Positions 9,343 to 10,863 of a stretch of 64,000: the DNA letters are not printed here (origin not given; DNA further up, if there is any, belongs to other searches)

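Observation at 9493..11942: Tandem paralogous P-loop NTPases, one with a degenerate Walker B (DN instead of DE)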

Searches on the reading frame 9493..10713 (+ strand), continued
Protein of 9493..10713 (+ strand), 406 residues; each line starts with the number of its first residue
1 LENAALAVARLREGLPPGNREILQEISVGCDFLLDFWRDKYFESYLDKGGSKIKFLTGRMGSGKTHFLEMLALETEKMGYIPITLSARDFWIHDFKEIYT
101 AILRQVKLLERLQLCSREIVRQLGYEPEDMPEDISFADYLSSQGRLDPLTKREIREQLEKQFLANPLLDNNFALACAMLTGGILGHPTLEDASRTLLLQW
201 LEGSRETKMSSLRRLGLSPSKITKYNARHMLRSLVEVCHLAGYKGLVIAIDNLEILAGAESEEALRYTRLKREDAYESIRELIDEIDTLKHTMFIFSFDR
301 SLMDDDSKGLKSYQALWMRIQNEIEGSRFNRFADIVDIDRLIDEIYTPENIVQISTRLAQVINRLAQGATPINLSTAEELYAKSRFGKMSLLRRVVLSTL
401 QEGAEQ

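Call 69: get_annotated_region(hit=H11, flank=7000)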
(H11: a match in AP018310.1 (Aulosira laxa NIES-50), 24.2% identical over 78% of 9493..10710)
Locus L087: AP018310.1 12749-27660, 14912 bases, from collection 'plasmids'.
description: Aulosira laxa NIES-50 plasmid plasmid3 DNA, complete genome
organism: Aulosira laxa NIES-50 (NCBI taxid 1541988)
taxonomy: Bacteria; Cyanobacteriota; Cyanophyceae; Nostocales; Fortieaceae; Aulosira; Aulosira laxa; Aulosira laxa NIES-50
host: -; source: -; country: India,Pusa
typing (MOB-suite, as given by PLSDB): conjugative; replicon rep_cluster_1671; relaxase MOBP; mating-pair formation MPF_T
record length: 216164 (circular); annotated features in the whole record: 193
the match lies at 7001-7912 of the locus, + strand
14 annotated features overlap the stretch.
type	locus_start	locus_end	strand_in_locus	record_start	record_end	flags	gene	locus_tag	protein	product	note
CDS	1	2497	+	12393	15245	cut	-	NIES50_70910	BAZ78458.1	alkaline phosphatase domain-containing protein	-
CDS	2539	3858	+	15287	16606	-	-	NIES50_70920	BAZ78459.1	putative ATP/GTP binding protein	-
CDS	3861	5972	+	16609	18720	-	-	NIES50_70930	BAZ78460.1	DEAD/DEAH box helicase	-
CDS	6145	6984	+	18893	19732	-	-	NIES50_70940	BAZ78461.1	hypothetical protein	-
CDS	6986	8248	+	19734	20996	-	-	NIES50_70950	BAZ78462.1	hypothetical protein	-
CDS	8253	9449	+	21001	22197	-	-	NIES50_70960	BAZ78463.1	hypothetical protein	-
CDS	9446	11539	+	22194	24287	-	-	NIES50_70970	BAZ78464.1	DEAD/DEAH box RNA helicase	-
CDS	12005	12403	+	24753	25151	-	-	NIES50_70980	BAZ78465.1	hypothetical protein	-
CDS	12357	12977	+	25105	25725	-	-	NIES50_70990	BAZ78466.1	hypothetical protein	-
CDS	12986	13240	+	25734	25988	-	-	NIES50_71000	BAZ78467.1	hypothetical protein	-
CDS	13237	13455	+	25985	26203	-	-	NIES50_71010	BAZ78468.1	hypothetical protein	-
CDS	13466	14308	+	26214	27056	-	-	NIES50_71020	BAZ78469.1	hypothetical protein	-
CDS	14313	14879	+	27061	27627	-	-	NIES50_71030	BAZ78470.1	hypothetical protein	-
CDS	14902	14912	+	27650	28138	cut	-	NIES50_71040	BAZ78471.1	hypothetical protein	-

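Call 70: get_annotated_region(hit=H4, flank=7000)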
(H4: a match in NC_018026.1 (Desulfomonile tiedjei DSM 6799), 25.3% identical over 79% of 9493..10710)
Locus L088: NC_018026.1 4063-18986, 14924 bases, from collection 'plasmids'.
description: Desulfomonile tiedjei DSM 6799 plasmid pDESTI.01, complete sequence
organism: Desulfomonile tiedjei DSM 6799 (NCBI taxid 706587)
taxonomy: Bacteria; Thermodesulfobacteriota; Desulfomonilia; Desulfomonilales; Desulfomonilaceae; Desulfomonile; Desulfomonile tiedjei; Desulfomonile tiedjei DSM 6799
host: -; source: sewage sludge; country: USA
typing (MOB-suite, as given by PLSDB): non-mobilizable
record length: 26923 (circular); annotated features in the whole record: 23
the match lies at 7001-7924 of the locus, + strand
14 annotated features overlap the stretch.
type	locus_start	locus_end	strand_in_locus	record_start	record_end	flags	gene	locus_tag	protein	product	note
CDS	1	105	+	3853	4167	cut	-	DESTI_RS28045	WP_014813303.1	hypothetical protein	-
CDS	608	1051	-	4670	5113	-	rnhA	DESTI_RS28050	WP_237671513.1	ribonuclease HI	-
CDS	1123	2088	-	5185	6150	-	-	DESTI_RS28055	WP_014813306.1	nucleotidyl transferase AbiEii/AbiGii toxin family protein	-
CDS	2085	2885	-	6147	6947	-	-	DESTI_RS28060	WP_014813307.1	type IV toxin-antitoxin system AbiEi family antitoxin domain-containing protein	-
CDS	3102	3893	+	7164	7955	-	-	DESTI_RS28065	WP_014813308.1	ParA family protein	-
CDS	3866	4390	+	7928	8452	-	-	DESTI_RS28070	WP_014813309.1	hypothetical protein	-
CDS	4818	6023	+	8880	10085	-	-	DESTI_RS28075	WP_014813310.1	helix-turn-helix domain-containing protein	-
CDS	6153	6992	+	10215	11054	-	-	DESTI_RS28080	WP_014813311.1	hypothetical protein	-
CDS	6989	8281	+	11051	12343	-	-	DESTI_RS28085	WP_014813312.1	BREX system ATP-binding domain-containing protein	-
CDS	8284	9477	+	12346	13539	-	-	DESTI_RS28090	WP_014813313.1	BREX system ATP-binding domain-containing protein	-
CDS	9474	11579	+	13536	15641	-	-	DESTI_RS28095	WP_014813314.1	DEAD/DEAH box helicase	-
CDS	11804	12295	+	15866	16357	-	-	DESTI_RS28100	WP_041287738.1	DUF3124 domain-containing protein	-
CDS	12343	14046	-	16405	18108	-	-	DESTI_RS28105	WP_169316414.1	cation:proton antiporter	GO:0006812 - monoatomic cation transport [Evidence IEA]; GO:1902600 - proton transmembrane transport [Evidence IEA]; ...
CDS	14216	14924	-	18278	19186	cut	secF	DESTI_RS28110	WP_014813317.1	protein translocase subunit SecF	GO:0043952 - protein transport by the Sec complex [Evidence IEA]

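Call 71: get_annotated_region(hit=H1, flank=6000)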
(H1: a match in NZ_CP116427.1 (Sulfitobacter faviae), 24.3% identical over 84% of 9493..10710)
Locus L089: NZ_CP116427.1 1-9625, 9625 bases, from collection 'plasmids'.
description: Sulfitobacter faviae strain SCSIO W_1865 plasmid unnamed4, complete sequence
organism: Sulfitobacter faviae (NCBI taxid 1775881)
taxonomy: Bacteria; Pseudomonadota; Alphaproteobacteria; Rhodobacterales; Roseobacteraceae; Sulfitobacter; Sulfitobacter faviae
host: -; source: Hexacorallia,culture,Cold water coral; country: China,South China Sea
typing (MOB-suite, as given by PLSDB): mobilizable; replicon rep_cluster_392,rep_cluster_517; relaxase MOBP
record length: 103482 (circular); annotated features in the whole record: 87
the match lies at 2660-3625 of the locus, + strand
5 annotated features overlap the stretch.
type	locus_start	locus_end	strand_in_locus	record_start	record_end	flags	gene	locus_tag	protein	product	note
CDS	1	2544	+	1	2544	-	-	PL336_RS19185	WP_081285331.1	TerB N-terminal domain-containing protein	-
CDS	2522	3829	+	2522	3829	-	-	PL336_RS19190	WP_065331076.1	ATP-binding protein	-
CDS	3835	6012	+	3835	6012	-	-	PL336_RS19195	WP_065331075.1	DEAD/DEAH box helicase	-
CDS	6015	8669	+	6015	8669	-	-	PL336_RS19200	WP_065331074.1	PD-(D/E)XK nuclease family protein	-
CDS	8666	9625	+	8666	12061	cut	-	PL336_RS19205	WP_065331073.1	UvrD-helicase domain-containing protein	-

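Call 78: search_protein_families(library=padloc, proteins=[L088:6153-6992:+, L088:6989-8281:+, L088:8284-9477:+, L088:9474-11579:+, L087:6145-6984:+, L087:6986-8248:+, L087:8253-9449:+, L087:9446-11539:+, L089:3835-6012:+, L087:3861-5972:+], max_evalue=0.0001)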
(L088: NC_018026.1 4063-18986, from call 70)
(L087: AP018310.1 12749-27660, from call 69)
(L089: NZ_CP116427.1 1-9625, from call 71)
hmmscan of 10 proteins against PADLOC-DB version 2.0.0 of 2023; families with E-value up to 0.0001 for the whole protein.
L088:6153-6992:+ (279 aa): 0 families

L088:6989-8281:+ (430 aa): 2 families
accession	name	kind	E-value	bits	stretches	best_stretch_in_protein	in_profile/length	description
PDLC02494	BrxD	-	2.3e-36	123.9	1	7-385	9-377/440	BrxD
PDLC03959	SngB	-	1.2e-27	95.1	1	4-360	8-363/439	-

L088:8284-9477:+ (397 aa): 2 families
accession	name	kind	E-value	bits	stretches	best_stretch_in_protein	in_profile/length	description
PDLC02494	BrxD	-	2.2e-13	48.1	1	5-126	8-133/440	BrxD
PDLC03959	SngB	-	4.3e-07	27.4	0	6-80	11-90/439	-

L088:9474-11579:+ (701 aa): 60 families (the best 25 are shown)
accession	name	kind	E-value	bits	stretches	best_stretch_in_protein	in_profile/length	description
PDLC02503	BrxHI|BrxHII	-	4.1e-87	291.1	1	18-682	21-688/698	BrxHI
PDLC03960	SngC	-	8.2e-74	247.6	1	17-679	20-714/720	-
PDLC02501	BrxHI|BrxHII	-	8.7e-47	157.8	1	18-372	20-374/925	BrxHI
PDLC02897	DpdJ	-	4.9e-37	125.3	1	10-373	88-484/1570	DpdJ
PDLC00036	DruE3|DruE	-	1.1e-16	57.2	2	281-344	1040-1104/2023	SNF2 family N-terminal domain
PDLC00035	DruE3|DruE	-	1.8e-16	57.1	2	279-337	1047-1106/1460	SNF2 family N-terminal domain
PDLC00186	HamB1|HamB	-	8.8e-16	55.1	1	35-172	160-293/864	DEAD-box helicase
PDLC01761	Cas3b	-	3.1e-15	53.9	2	22-109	220-294/705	-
PDLC00051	DruE4|DruE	-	7.4e-15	51.6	2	288-339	1122-1173/1829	SNF2 family N-terminal domain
PDLC02870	DpdF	-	9.9e-15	52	1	18-345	10-331/534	DpdF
PDLC00037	DruE3|DruE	-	1.3e-14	50.9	1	281-337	1047-1103/2055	SNF2 family N-terminal domain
PDLC00013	DruE1|DruE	-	1.9e-14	50.6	2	26-90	96-167/1776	SNF2 family N-terminal domain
PDLC00178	HamB1|HamB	-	2.5e-14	50.2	1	30-201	255-425/830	DEAD-box helicase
PDLC00015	DruE2|DruE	-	3.5e-14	49.5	2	14-60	94-136/1887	SNF2 family N-terminal domain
PDLC00192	HamB1|HamB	-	1.1e-13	47.8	1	25-190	272-436/1104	DEAD-box helicase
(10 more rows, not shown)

L087:6145-6984:+ (279 aa): 0 families

L087:6986-8248:+ (420 aa): 2 families
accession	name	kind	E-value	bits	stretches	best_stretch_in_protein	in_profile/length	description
PDLC02494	BrxD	-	2.1e-35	120.8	1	5-350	8-349/440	BrxD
PDLC03959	SngB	-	2.6e-29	100.6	1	2-317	7-324/439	-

L087:8253-9449:+ (398 aa): 2 families
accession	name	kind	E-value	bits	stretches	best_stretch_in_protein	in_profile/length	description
PDLC03959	SngB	-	2.7e-16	57.7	2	6-81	12-90/439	-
PDLC02494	BrxD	-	2e-15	54.9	1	4-115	8-121/440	BrxD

L087:9446-11539:+ (697 aa): 65 families (the best 25 are shown)
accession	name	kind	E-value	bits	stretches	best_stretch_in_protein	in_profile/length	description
PDLC02503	BrxHI|BrxHII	-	7.8e-98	326.5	1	18-682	21-690/698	BrxHI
PDLC03960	SngC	-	3.5e-77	258.8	1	16-671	19-708/720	-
PDLC02501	BrxHI|BrxHII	-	2.8e-48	162.7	1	19-370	21-373/925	BrxHI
PDLC02897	DpdJ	-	4.2e-36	122.2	1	8-441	86-553/1570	DpdJ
PDLC01761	Cas3b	-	6.9e-20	69.3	2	134-347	347-547/705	-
PDLC00194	HamB1|HamB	-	1.3e-18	64.4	1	24-201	231-409/995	DEAD-box helicase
PDLC03928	PsyrT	-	3e-18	63.5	1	18-351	19-351/689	-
PDLC00192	HamB1|HamB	-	6.8e-18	61.7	1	24-199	271-448/1104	DEAD-box helicase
PDLC00036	DruE3|DruE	-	6.8e-18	61.2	2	276-338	1034-1096/2023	SNF2 family N-terminal domain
PDLC00035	DruE3|DruE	-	8.6e-18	61.4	2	35-106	118-194/1460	SNF2 family N-terminal domain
PDLC00037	DruE3|DruE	-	1.6e-16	57.3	2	282-339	1047-1104/2055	SNF2 family N-terminal domain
PDLC02870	DpdF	-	2.1e-16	57.5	1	16-339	9-324/534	DpdF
PDLC00186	HamB1|HamB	-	2.7e-16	56.8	1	22-168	147-291/864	DEAD-box helicase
PDLC00013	DruE1|DruE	-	2.7e-15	53.3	2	26-86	96-163/1776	SNF2 family N-terminal domain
PDLC02861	DpdF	-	5e-14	49.5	1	120-343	122-341/611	DpdF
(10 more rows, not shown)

L089:3835-6012:+ (725 aa): 45 families (the best 25 are shown)
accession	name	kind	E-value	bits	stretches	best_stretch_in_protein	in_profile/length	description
PDLC03960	SngC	-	1.9e-273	907.6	1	2-718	3-718/720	-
PDLC02503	BrxHI|BrxHII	-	9.4e-112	372.5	1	2-650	2-621/698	BrxHI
PDLC02501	BrxHI|BrxHII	-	4.4e-77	258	1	12-638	11-612/925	BrxHI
PDLC02897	DpdJ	-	5.5e-28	95.3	1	29-463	105-540/1570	DpdJ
PDLC02864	DpdF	-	5.2e-17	59.8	1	17-365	16-332/610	DpdF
PDLC02896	DpdJ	-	7e-15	51.8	1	119-220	332-436/1487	DpdJ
PDLC00035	DruE3|DruE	-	3e-14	49.7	1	321-363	1064-1106/1460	SNF2 family N-terminal domain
PDLC03928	PsyrT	-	4.9e-14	49.6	2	19-163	19-154/689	-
PDLC00037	DruE3|DruE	-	6.4e-14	48.6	1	322-365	1062-1105/2055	SNF2 family N-terminal domain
PDLC00036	DruE3|DruE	-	4.6e-12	41.8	2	321-363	1054-1096/2023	SNF2 family N-terminal domain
PDLC00192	HamB1|HamB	-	1.1e-11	41.1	1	22-198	267-436/1104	DEAD-box helicase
PDLC00013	DruE1|DruE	-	2.8e-11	40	1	322-361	1088-1127/1776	SNF2 family N-terminal domain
PDLC01761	Cas3b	-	5.5e-11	39.9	1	20-121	216-304/705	-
PDLC02870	DpdF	-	7.3e-11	39.2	1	19-365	9-324/534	DpdF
PDLC00015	DruE2|DruE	-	1.6e-10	37.3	0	22-68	95-141/1887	SNF2 family N-terminal domain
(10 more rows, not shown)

L087:3861-5972:+ (703 aa): 71 families (the best 25 are shown)
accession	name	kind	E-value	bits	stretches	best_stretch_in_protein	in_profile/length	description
PDLC02501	BrxHI|BrxHII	-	6.5e-280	929.2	1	3-698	2-702/925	BrxHI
PDLC02503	BrxHI|BrxHII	-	1.4e-255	847.9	1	2-697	2-686/698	BrxHI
PDLC03960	SngC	-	3.5e-137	457.1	1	2-697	2-715/720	-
PDLC02897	DpdJ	-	2.4e-37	126.4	1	35-392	110-502/1570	DpdJ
PDLC02864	DpdF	-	1e-27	95.2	1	12-361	10-347/610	DpdF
PDLC00037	DruE3|DruE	-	3.6e-22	76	2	282-354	1041-1113/2055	SNF2 family N-terminal domain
PDLC02861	DpdF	-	1.3e-20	71.3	1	16-354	20-345/611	DpdF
PDLC00035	DruE3|DruE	-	2.3e-20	70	2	287-355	1049-1117/1460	SNF2 family N-terminal domain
PDLC02870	DpdF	-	4.5e-20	69.6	1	18-359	7-337/534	DpdF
PDLC00036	DruE3|DruE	-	6.5e-20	67.9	2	284-354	1036-1106/2023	SNF2 family N-terminal domain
PDLC03928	PsyrT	-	8.1e-20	68.7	1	23-354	20-347/689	-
PDLC00188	HamB1|HamB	-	4.9e-17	59.3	1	25-209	243-424/1037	DEAD-box helicase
PDLC02896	DpdJ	-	1.5e-16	57.3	2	298-343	581-626/1487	DpdJ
PDLC00175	HamB1|HamB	-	6.8e-16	54.9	1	12-208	217-404/1000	DEAD-box helicase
PDLC01252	Cas3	-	7.5e-16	56.4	1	43-350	3-297/324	CAS-I; effector_G3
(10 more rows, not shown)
